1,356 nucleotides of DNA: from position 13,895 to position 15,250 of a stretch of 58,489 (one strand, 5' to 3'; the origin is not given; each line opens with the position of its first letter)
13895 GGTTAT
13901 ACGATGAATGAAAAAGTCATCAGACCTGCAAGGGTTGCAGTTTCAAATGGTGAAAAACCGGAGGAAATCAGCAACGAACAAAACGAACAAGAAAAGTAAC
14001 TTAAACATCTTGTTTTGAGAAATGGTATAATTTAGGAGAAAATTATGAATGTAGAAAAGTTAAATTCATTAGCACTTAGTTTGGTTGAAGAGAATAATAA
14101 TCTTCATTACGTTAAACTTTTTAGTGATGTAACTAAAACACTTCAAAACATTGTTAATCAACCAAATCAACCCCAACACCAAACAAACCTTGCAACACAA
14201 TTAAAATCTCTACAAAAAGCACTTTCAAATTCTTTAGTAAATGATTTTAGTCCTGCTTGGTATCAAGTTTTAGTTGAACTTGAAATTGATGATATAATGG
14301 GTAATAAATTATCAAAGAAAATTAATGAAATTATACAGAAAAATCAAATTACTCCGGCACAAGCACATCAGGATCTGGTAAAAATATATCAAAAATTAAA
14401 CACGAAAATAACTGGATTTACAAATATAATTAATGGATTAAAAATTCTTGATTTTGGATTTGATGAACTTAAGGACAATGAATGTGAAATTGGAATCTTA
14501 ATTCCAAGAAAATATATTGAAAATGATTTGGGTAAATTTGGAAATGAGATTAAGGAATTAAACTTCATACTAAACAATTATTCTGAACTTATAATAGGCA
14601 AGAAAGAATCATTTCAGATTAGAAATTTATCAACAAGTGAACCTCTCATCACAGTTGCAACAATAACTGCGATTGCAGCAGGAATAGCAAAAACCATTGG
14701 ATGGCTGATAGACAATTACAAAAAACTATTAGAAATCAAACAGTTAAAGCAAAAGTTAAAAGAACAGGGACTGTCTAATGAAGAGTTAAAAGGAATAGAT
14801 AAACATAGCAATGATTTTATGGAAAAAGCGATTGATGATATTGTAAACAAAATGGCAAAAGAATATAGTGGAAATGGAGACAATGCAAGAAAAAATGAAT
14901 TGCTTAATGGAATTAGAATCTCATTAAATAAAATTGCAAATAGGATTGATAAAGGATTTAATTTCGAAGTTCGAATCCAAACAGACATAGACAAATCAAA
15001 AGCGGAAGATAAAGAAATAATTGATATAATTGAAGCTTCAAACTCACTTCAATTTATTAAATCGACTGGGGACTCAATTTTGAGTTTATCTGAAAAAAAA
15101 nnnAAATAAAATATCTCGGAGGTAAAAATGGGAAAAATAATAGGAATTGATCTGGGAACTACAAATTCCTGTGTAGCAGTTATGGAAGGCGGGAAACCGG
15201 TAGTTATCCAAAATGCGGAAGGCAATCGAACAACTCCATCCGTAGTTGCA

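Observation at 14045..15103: AT-rich orphan gene wedged between grpE and dnaK inside the CIRCE/HrcA operon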

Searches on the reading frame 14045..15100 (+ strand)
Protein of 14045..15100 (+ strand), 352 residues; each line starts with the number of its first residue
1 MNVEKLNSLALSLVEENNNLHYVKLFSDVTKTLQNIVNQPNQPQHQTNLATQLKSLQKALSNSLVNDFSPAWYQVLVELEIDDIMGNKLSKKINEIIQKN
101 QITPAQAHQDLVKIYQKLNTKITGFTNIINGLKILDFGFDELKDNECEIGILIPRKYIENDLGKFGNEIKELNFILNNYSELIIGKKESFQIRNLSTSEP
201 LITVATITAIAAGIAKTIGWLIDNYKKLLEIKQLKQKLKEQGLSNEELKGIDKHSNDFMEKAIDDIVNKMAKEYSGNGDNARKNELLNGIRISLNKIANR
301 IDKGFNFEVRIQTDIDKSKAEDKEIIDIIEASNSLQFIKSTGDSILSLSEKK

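Call 4: search_protein_families(library=pfam, proteins=[window:14045-15100:+], max_evalue=10)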
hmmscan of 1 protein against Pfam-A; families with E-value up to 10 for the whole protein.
window:14045-15100:+ (352 aa): 3 families
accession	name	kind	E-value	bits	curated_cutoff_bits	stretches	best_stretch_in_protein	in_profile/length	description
PF25568.1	AAA_lid_At3g28540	-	0.059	13.7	27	1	83-117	15-49/75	At3g28540-like, AAA+ ATPase lid domain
PF02268.21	TFIIA_gamma_N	-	0.16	12.5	33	1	85-109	10-34/47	Transcription initiation factor IIA, gamma subunit, helical domain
PF02682.21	CT_C_D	-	0.24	11.5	22.1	1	45-112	19-88/202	Carboxyltransferase domain, subdomain C and D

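Call 5: search_protein_families(library=padloc, proteins=[window:14045-15100:+], max_evalue=10)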
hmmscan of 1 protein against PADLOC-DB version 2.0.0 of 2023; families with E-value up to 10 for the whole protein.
window:14045-15100:+ (352 aa): 0 families

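Call 6: search_protein_families(library=phrogs, proteins=[window:14045-15100:+], max_evalue=10)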
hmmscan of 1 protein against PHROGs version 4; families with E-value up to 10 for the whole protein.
window:14045-15100:+ (352 aa): 4 families
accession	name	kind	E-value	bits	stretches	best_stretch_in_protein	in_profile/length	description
phrog_28298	-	unknown function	0.016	16.3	1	219-241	40-62/68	-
phrog_6220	-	unknown function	0.041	14.8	1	32-67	72-107/112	-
phrog_31537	-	unknown function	0.054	13.7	1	199-245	109-155/262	-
phrog_31416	-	unknown function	0.25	12.3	1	47-100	2-55/62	-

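Call 7: search_protein_families(library=ncbifam, proteins=[window:14045-15100:+], max_evalue=10)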
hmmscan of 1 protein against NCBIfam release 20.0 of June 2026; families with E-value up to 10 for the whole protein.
window:14045-15100:+ (352 aa): 1 family
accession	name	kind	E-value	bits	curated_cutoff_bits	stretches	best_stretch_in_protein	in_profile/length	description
NF047781.1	LB099_fam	equivalog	0.0033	17.4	200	1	210-335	36-159/170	LB099 family protein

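Call 8: search_solved_structures(query=window:14045-15100:+, max_evalue=10)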
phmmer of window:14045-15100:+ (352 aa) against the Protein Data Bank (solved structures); distinct sequences matched with E-value up to 10: 8.
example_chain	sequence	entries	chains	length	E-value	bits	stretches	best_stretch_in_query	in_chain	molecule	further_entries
5fur_D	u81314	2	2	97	0.13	14.8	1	83-122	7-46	TRANSCRIPTION INITIATION FACTOR IIA SUBUNIT 2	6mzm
29vf_V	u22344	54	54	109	0.15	14.6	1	82-122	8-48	Transcription initiation factor IIA subunit 2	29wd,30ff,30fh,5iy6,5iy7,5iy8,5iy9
1nvp_D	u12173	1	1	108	0.16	14.5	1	83-122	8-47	Transcription initiation factor IIA gamma chain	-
7z8k_h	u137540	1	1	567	0.95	12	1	233-296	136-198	Cytoplasmic dynein 1 intermediate chain 2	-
30dr_g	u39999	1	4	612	0.95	12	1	233-296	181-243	Isoform 2C of Cytoplasmic dynein 1 intermediate chain 2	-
6f1t_g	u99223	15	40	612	0.95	12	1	233-296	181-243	Cytoplasmic dynein 1 intermediate chain 2 | Isoform 2C of Cytoplasmic dynein 1 intermediate chain 2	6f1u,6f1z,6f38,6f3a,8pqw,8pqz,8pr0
7z8f_g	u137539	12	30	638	1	11.9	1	233-296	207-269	Cytoplasmic dynein 1 intermediate chain 2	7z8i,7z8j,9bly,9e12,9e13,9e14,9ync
9dgr_g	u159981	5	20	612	1.1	11.7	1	233-296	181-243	Cytoplasmic dynein 1 intermediate chain 2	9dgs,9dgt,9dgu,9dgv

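Call 9: find_homologous_proteins(query=window:14045-15100:+, max_evalue=0.001)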
Query window:14045-15100:+ (352 aa): 246 proteins with E <= 0.001 among 6543 candidates; the best 120 are listed.
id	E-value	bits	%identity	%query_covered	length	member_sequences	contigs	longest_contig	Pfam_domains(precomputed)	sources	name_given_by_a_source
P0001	4.7e-218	741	100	100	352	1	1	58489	-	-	-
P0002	1.5e-150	519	70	100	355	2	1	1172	-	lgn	-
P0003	1.5e-150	519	71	100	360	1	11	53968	-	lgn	-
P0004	2.4e-147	509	68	100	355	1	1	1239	-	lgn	-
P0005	2.7e-147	508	67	100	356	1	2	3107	-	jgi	-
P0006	1.5e-146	506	67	100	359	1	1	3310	-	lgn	-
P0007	1.0e-144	500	67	100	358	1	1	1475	-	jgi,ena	-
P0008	1.5e-144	499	66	100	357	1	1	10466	-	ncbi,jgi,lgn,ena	-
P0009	3.0e-143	495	67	100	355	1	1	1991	-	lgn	-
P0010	3.7e-143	495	67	100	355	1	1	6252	-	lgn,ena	-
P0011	7.0e-142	491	68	100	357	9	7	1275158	-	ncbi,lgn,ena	-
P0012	4.2e-138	478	65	100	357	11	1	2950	-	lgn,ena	-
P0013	5.4e-137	474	65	100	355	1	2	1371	-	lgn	-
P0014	7.2e-137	474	65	100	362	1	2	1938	-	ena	-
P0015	3.5e-136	472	63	100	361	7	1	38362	-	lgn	-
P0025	1.2e-113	398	57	100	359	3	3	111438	-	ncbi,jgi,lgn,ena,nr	ncbi:MAG: hypothetical protein COA39_009435 [Sulfurimonas sp.]|nr:hypothetical protein [Sulfurimonas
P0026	2.3e-109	384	58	100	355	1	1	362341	-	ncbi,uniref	ncbi:hypothetical protein [Leptospira koniambonensis]|uniref:hypothetical protein n=1 Tax=Leptospira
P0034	4.9e-98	346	50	99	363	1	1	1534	-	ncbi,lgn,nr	ncbi:MAG: hypothetical protein D3923_14850 [Candidatus Electrothrix sp. AR3]|nr:hypothetical protein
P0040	3.8e-81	291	44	100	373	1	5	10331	-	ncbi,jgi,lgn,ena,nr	ncbi:MAG TPA: hypothetical protein VMX17_12360 [Candidatus Glassbacteria bacterium]|nr:hypothetical 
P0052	1.3e-74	269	40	100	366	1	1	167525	-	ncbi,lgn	ncbi:MAG: hypothetical protein AB1521_03850 [Bacteroidota bacterium]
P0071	5.9e-71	258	39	99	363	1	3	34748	-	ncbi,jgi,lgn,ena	ncbi:MAG: hypothetical protein WC381_10045 [Kiritimatiellia bacterium]|jgi:hypothetical protein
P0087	2.5e-69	252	40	100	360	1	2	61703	-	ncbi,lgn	ncbi:MAG: hypothetical protein Kow0027_09340 [Saprospiraceae bacterium]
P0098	2.2e-68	249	38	99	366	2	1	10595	-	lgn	-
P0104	5.0e-68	248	37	99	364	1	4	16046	-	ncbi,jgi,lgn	-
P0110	1.2e-67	247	39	99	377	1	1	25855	-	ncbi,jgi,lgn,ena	ncbi:MAG: hypothetical protein WC879_14200 [Melioribacteraceae bacterium]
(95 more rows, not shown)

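Call 12: find_encoding_contigs(protein=P0011, flank=8000, max_places=4)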
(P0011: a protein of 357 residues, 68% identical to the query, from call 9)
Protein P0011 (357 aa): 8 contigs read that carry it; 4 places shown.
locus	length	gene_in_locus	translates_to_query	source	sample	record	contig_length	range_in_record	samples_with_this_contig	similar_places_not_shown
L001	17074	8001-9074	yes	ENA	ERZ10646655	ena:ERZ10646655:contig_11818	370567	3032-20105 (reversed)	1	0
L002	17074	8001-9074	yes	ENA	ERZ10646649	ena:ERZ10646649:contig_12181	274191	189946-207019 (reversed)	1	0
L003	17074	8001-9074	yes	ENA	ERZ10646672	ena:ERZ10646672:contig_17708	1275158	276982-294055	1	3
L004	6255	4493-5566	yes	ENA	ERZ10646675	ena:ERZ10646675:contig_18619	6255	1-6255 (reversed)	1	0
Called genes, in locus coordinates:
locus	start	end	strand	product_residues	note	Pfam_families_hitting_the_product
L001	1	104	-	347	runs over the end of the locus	PF00291:PALP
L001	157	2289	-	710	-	PF02897:Peptidase_S9_N, PF00326:Peptidase_S9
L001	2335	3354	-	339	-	PF01212:Beta_elim_lyase, PF01053:Cys_Met_Meta_PP (weak)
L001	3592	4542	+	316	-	PF03462:PCRF, PF00472:RF-1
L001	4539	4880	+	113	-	PF03960:ArsC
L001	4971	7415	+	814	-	PF13715:CarbopepD_reg_2 (weak), PF07715:Plug, PF00593:TonB_dep_Rec_b-barrel, PF14905:OMP_b-brl_3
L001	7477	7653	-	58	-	-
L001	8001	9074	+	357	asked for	-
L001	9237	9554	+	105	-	-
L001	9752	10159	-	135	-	PF11026:DUF2721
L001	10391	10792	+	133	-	PF00206:Lyase_1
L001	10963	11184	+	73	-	PF00206:Lyase_1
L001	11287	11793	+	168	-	PF00206:Lyase_1, PF10415:FumaraseC_C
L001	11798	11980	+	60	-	-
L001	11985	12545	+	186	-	-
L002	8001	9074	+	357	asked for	-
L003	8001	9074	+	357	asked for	-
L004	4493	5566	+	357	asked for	-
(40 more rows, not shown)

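Call 13: find_encoding_contigs(protein=P0003, flank=8000, max_places=4)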
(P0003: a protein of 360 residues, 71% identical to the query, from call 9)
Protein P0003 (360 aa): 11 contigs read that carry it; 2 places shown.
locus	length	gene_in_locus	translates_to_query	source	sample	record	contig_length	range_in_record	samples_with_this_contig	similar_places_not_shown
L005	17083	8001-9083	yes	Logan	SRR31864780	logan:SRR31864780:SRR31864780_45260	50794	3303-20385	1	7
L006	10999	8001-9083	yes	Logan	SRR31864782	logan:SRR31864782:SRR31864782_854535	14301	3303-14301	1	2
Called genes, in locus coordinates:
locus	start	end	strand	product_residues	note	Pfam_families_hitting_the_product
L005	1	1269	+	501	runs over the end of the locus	PF14289:DUF4369, PF17127:DUF5106, PF00578:AhpC-TSA, PF08534:Redoxin, PF13905:Thioredoxin_8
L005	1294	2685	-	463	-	PF13472:Lipase_GDSL_2 (weak)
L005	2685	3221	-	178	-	-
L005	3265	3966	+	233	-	PF01061:ABC2_membrane (weak), PF03379:CcmB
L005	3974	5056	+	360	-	PF01578:Cytochrom_C_asm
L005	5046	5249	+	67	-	PF20077:CcmD_alt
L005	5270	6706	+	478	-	PF02812:ELFV_dehydrog_N, PF00208:ELFV_dehydrog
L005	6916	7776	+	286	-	PF01209:Ubie_methyltran, PF05148:Methyltransf_8 (weak), PF13489:Methyltransf_23, PF05175:MTS (weak), PF13847:Methyltransf_31, PF08241:Methyltransf_11, PF08242:Methyltransf_12, PF13649:Methyltransf_25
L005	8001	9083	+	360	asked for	-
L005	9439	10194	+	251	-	-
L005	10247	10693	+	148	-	-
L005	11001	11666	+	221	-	PF13508:Acetyltransf_7 (faint)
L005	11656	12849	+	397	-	PF00764:Arginosuc_synth, PF20979:Arginosuc_syn_C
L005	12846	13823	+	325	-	PF01118:Semialdhyde_dh, PF22698:Semialdhyde_dhC_1, PF02774:Semialdhyde_dhC (weak)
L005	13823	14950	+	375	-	PF00202:Aminotran_3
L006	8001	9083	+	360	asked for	-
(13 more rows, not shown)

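Call 14: find_encoding_contigs(protein=P0025, flank=8000, max_places=2)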
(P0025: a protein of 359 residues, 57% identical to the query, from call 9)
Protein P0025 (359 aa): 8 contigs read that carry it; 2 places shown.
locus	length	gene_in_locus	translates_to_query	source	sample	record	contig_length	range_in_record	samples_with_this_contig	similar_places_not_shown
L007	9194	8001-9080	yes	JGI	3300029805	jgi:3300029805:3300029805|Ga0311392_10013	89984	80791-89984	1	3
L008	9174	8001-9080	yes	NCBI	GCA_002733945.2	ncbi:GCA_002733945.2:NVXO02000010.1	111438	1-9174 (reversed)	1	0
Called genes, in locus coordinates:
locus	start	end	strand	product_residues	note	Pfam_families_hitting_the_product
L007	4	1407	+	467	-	PF13231:PMT_2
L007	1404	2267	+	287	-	PF01040:UbiA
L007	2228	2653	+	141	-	PF04138:GtrA_DPMS_TM (weak)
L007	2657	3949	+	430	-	PF01565:FAD_binding_4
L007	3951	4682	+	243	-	PF00106:adh_short, PF08659:KR, PF13561:adh_short_C2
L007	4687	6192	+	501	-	PF13231:PMT_2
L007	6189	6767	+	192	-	PF12710:HAD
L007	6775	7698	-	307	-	PF13495:Phage_int_SAM_4, PF00589:Phage_integrase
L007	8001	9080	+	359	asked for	-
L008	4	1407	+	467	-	PF13231:PMT_2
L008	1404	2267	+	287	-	PF01040:UbiA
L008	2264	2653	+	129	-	PF04138:GtrA_DPMS_TM (weak)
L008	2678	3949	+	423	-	PF01565:FAD_binding_4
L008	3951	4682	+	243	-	PF00106:adh_short, PF08659:KR, PF13561:adh_short_C2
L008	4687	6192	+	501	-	PF13231:PMT_2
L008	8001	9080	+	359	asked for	-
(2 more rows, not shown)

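Call 15: find_encoding_contigs(protein=P0026, flank=8000, max_places=2)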
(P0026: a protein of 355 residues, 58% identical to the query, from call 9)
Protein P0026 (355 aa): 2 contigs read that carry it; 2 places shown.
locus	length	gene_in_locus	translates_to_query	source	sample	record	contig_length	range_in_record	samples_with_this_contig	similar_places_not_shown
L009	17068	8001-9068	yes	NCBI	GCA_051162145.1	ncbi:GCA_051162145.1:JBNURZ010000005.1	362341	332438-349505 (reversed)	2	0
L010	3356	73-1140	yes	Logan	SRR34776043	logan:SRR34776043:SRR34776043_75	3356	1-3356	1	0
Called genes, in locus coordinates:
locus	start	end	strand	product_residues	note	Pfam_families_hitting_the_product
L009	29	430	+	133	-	-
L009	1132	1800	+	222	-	PF01844:HNH, PF13395:HNH_4 (faint), PF14279:HNH_5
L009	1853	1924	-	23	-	-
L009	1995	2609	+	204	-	-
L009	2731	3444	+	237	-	PF21790:OGG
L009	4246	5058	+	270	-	PF03783:CsgG (weak), PF17680:FlgO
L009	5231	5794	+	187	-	-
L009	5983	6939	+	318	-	-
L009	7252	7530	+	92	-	-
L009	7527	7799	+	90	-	-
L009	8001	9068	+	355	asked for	-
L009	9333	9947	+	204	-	PF22481:DUF6985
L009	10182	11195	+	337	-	PF11185:DUF2971 (faint)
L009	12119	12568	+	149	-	-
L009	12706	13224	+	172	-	-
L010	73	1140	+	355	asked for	-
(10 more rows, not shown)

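Call 16: find_encoding_contigs(protein=P0052, flank=8000, max_places=2)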
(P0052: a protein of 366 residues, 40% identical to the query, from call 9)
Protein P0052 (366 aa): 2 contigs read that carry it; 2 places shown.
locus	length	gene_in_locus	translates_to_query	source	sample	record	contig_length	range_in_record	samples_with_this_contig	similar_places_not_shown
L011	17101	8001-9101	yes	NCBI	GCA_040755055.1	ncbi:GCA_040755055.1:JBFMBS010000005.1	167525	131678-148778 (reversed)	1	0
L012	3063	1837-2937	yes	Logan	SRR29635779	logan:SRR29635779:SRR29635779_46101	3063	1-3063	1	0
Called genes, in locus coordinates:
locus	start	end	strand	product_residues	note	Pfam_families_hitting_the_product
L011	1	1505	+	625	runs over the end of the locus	PF04851:ResIII (faint), PF00270:DEAD, PF00271:Helicase_C, PF28538:Helicase_helical, PF03880:DbpA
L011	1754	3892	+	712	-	PF14508:GH97_N, PF10566:Glyco_hydro_97, PF14509:GH97_C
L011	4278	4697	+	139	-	PF00355:Rieske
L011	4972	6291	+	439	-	-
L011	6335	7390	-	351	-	PF02805:Ada_Zn_binding, PF12833:HTH_18, PF02870:Methyltransf_1N (weak), PF01035:DNA_binding_1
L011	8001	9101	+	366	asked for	-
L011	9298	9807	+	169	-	-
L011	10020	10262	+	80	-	PF19807:DUF6290 (faint)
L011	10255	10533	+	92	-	PF05016:ParE_toxin (weak)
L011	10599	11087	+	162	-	-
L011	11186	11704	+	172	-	-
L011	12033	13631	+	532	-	PF00144:Beta-lactamase, PF00686:CBM_20 (weak)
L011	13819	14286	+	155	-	PF05163:DinB, PF12867:DinB_2 (weak)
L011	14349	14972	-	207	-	PF01936:NYN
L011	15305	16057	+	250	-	PF18962:Por_Secre_tail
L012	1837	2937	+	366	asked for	-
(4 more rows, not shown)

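Call 21: search_protein_representatives(protein=window:14045-15100:+)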
Query: 352 residues. Proteins with E-value up to 0.001 (for the whole library): 1505; up to 1e-10: 1102; up to 1e-30: 304. The best 150 are listed.
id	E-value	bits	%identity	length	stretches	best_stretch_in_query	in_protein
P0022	3.4e-118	411.0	59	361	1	1-351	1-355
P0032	3.6e-102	358.4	65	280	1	1-265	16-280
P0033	1.5e-100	353.1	53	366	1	1-350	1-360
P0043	1.8e-80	287.1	47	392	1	1-351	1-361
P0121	2.8e-79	283.2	44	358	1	1-352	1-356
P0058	1.1e-72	261.6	45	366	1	1-350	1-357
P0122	2.0e-71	257.4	39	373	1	1-350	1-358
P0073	3.7e-71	256.5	40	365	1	1-350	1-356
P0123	3.0e-70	253.5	41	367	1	1-351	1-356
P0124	1.4e-69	251.3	40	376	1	1-350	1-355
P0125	1.4e-68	248.0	40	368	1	1-350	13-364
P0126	3.7e-68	246.6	39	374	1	1-350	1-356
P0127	8.2e-67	242.2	38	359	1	1-352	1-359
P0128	1.1e-66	241.8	38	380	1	1-351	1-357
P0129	3.4e-66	240.2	39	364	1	1-351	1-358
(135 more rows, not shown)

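Call 28: find_related_loci(query=A1, collection=viral_contigs, flank=10000)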
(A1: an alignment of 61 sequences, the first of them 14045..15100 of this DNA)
Query A1 (352 aa) in viral_contigs; peptide patterns used: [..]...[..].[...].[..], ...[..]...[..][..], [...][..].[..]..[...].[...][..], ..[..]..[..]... (x = any residue, [..] = any of these).
171 stretches matched a pattern, but none encodes a relative of the query by tblastn (E <= 1e-3).
